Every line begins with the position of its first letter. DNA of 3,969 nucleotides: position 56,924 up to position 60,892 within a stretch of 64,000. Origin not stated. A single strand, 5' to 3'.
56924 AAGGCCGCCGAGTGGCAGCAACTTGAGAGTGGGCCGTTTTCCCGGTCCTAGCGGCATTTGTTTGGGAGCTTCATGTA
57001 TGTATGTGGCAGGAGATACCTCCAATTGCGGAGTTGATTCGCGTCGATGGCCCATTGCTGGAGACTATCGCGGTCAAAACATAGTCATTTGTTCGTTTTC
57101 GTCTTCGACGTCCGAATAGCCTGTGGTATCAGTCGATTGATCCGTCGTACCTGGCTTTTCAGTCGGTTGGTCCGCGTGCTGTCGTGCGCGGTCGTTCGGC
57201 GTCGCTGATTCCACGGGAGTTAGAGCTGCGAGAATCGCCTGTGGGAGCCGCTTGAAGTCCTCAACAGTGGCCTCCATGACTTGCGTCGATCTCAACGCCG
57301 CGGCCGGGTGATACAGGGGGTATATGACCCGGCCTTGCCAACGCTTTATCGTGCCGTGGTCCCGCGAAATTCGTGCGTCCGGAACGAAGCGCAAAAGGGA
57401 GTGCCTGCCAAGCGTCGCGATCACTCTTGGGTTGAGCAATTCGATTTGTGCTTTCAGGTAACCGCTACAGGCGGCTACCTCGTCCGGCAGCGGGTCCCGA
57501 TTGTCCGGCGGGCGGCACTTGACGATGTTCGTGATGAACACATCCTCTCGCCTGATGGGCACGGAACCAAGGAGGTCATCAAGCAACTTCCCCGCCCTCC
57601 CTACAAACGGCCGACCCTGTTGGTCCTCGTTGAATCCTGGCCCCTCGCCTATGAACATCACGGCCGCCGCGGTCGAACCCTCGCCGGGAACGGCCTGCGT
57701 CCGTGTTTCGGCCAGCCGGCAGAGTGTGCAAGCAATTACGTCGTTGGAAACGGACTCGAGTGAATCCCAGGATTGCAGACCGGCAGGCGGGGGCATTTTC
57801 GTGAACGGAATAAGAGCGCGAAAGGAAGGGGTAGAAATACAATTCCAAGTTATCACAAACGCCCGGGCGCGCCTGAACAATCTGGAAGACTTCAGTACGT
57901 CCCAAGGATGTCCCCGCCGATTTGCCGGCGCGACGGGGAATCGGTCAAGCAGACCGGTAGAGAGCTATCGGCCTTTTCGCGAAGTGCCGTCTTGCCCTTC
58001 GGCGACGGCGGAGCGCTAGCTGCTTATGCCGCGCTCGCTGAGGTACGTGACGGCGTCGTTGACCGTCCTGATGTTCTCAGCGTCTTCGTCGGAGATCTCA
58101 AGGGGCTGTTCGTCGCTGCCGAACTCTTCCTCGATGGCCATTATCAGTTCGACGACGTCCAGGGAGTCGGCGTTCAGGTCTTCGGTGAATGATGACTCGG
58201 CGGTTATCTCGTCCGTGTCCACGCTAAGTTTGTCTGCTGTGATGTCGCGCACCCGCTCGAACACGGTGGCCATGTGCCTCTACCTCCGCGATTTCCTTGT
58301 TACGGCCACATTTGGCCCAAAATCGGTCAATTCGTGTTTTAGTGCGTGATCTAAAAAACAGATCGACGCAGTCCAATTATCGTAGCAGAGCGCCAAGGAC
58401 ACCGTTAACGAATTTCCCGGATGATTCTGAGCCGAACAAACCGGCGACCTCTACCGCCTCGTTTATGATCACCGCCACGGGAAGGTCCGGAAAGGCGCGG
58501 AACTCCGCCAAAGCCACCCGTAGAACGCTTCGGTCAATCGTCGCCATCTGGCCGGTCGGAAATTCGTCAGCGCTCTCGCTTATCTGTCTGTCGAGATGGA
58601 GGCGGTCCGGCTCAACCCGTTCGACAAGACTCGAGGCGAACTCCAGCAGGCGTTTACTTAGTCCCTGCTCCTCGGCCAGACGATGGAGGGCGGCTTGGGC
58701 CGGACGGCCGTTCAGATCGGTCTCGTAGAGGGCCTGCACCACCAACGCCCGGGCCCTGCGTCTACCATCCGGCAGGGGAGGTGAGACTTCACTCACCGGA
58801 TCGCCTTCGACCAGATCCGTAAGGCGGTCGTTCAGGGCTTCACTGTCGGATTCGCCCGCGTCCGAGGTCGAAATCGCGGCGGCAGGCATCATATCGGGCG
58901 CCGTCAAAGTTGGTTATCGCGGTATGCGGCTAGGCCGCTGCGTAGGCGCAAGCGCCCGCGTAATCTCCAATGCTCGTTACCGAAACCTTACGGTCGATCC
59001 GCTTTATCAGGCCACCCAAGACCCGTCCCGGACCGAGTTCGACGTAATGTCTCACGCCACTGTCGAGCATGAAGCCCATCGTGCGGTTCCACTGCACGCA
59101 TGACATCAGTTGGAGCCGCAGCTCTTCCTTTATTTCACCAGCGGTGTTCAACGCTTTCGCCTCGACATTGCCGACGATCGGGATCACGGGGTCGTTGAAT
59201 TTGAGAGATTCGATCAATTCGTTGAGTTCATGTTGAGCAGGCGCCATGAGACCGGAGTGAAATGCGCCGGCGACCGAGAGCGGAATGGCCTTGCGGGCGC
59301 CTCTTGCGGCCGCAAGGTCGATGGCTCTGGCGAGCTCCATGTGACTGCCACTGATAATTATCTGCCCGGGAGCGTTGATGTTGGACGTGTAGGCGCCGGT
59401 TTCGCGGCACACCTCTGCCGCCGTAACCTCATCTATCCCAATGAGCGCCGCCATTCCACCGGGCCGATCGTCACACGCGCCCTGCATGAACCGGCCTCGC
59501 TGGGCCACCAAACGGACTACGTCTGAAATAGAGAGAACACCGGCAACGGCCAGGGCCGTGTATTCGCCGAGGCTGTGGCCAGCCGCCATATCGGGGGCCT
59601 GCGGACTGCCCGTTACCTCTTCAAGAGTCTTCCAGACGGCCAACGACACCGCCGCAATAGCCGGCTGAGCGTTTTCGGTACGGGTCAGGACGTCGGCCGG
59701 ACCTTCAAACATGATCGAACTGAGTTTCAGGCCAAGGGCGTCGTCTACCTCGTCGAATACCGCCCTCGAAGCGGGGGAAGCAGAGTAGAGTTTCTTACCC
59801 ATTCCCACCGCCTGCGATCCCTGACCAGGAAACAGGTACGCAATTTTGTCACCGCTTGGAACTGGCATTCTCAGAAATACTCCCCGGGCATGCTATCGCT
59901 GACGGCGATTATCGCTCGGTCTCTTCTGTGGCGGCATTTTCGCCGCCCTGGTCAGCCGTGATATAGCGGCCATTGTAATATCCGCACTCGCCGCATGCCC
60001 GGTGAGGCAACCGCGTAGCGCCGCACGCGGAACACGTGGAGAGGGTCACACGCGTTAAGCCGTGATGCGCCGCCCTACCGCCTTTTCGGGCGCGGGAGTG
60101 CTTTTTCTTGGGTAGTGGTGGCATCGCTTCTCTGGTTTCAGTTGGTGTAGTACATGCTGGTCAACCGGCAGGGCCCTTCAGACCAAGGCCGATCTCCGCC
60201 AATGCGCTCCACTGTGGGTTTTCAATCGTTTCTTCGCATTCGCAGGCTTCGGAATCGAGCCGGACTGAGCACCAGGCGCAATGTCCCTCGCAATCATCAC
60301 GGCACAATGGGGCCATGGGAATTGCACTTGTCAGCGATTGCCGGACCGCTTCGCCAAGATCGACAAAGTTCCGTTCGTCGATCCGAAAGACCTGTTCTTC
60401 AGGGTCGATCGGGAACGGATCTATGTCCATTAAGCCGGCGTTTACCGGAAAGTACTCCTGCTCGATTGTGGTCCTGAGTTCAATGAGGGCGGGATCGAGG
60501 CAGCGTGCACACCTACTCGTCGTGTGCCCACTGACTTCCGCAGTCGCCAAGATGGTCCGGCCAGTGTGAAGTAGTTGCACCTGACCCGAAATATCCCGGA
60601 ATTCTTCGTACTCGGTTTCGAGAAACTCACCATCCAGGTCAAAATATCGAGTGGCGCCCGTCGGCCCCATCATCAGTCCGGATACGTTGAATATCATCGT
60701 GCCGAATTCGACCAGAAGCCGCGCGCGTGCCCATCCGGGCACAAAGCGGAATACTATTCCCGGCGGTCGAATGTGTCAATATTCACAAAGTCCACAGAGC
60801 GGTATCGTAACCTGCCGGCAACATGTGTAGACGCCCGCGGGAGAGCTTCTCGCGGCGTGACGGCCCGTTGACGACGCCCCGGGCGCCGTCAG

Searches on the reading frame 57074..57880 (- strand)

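Call 42: search_protein_families(library=pfam, proteins=[window:57074-57880:-], max_evalue=0.001)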
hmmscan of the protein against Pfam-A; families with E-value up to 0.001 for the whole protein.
window:57074-57880:- (268 aa): 1 family
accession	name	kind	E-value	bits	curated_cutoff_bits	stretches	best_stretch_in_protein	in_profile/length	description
PF03167.25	UDG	-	1.5e-34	119.6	24.3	1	65-201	1-127/141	Uracil DNA glycosylase superfamily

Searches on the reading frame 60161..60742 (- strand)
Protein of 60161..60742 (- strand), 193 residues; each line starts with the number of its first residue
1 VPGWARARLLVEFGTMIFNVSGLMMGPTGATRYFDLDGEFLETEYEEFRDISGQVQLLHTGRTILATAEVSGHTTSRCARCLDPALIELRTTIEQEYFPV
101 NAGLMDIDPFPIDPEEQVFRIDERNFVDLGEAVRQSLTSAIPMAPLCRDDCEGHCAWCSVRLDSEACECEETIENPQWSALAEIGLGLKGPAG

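Call 42: search_protein_families(library=pfam, proteins=[window:60161-60742:-], max_evalue=0.001)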
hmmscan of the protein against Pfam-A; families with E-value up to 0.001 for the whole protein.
window:60161-60742:- (193 aa): 1 family
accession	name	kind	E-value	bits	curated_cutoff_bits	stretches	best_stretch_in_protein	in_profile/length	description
PF02620.22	YceD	-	2.3e-20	73.3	33.2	1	68-183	3-117/119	Large ribosomal RNA subunit accumulation protein YceD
